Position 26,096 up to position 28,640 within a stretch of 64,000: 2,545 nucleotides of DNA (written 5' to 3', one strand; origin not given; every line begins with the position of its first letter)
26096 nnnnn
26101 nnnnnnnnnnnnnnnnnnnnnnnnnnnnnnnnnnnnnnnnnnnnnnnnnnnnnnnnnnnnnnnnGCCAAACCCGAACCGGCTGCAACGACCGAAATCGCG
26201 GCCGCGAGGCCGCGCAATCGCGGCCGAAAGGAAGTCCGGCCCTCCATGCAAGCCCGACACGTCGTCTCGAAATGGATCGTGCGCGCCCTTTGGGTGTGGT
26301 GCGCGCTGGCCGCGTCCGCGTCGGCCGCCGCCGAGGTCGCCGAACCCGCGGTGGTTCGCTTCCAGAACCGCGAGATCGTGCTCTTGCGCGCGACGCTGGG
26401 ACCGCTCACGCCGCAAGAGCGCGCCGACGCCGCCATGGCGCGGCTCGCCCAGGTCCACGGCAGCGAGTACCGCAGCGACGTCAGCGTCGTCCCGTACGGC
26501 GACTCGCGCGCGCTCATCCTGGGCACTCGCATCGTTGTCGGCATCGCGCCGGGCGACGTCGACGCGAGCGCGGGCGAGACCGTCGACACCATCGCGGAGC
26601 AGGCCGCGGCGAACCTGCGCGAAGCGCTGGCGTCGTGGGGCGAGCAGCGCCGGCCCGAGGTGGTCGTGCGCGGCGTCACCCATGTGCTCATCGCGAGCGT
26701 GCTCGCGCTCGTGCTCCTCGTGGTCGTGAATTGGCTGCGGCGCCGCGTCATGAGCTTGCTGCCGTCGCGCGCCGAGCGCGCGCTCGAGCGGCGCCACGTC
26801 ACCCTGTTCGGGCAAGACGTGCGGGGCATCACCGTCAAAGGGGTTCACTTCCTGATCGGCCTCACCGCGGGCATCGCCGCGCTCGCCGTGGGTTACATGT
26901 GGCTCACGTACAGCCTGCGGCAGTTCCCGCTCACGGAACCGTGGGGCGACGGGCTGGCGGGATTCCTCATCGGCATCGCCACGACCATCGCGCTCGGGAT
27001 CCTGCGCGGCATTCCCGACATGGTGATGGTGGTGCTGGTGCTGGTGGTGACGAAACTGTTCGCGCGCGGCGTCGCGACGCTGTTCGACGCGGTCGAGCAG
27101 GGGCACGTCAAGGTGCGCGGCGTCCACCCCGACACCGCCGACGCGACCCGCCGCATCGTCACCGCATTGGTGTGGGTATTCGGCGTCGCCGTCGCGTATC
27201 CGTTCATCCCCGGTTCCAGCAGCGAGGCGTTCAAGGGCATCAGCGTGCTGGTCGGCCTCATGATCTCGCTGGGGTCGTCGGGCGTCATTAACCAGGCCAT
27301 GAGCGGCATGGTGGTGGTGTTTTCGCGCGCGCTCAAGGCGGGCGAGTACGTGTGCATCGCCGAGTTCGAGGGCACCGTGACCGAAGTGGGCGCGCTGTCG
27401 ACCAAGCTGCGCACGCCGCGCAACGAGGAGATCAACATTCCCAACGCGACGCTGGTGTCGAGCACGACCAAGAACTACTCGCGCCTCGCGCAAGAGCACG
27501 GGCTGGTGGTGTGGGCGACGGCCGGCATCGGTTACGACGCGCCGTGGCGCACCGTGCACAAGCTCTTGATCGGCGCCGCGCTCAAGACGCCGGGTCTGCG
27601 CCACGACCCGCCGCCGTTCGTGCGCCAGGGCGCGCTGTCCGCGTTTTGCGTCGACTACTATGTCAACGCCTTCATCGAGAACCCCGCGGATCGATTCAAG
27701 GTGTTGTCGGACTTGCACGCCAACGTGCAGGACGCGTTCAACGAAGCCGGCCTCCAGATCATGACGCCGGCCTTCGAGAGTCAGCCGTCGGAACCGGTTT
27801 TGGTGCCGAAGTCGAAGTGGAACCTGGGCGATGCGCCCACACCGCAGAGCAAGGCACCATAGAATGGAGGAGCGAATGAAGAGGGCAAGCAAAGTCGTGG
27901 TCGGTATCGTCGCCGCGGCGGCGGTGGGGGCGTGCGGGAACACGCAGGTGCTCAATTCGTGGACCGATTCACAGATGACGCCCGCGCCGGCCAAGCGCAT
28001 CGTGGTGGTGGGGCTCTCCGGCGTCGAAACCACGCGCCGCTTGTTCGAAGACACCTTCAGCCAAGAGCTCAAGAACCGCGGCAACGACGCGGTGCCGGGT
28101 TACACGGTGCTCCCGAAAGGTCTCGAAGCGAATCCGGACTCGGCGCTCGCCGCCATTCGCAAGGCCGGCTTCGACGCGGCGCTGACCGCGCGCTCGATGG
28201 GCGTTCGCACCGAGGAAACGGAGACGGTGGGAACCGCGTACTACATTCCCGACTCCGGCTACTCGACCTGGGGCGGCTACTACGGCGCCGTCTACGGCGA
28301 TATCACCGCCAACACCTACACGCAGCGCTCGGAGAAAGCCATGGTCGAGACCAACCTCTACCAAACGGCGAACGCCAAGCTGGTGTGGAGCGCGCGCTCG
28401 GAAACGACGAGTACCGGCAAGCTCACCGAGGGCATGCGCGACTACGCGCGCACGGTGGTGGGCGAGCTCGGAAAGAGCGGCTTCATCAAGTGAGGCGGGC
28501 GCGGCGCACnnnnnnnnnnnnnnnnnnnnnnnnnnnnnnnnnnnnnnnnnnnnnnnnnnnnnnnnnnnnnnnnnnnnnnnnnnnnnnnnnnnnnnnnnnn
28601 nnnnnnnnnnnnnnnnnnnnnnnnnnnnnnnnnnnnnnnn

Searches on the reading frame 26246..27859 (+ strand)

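Call 3: search_protein_families(library=pfam, proteins=[window:26246-27859:+], max_evalue=0.01)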
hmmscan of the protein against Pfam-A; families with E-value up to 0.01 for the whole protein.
window:26246-27859:+ (538 aa): 2 families
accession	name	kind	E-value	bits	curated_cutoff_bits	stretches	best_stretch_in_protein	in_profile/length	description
PF00924.24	MS_channel_2nd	-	1.4e-16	60.8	20.2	1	347-413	2-68/68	Mechanosensitive ion channel, beta-domain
PF21082.3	MS_channel_3rd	-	6.9e-11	42.9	21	1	427-505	6-88/88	Mechanosensitive ion channel MscS, C-terminal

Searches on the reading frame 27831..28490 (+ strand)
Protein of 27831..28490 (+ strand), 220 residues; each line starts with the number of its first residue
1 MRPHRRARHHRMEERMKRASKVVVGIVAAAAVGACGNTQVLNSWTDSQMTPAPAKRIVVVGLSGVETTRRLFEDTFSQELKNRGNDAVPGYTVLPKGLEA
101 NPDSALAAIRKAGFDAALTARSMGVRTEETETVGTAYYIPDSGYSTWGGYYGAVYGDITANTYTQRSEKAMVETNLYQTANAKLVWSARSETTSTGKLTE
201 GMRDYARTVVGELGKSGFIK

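Call 3: search_protein_families(library=pfam, proteins=[window:27831-28490:+], max_evalue=0.01)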
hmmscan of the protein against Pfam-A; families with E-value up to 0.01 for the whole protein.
window:27831-28490:+ (220 aa): 1 family
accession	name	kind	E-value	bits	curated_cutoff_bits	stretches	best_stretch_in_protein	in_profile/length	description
PF13590.11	DUF4136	-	0.0062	17.4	32.8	1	127-199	68-133/152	Domain of unknown function (DUF4136)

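Call 4: search_protein_families(library=ncbifam, proteins=[window:27831-28490:+], max_evalue=0.01)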
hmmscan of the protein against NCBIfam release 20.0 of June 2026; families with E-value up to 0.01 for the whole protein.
window:27831-28490:+ (220 aa): 0 families
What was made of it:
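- Closest known: Class A penicillin-binding proteins. Different: Here the partner is N-terminal, cytoplasmic and a methyltransferase, and there is no transpeptidase domain (calls 3, 4).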

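Call 53: search_protein_families(library=pfam, proteins=[window:27831-28490:+], max_evalue=10)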
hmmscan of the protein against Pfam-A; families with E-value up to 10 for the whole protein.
window:27831-28490:+ (220 aa): 1 family
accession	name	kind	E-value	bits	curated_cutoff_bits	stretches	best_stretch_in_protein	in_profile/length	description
PF13590.11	DUF4136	-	0.0062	17.4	32.8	1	127-199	68-133/152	Domain of unknown function (DUF4136)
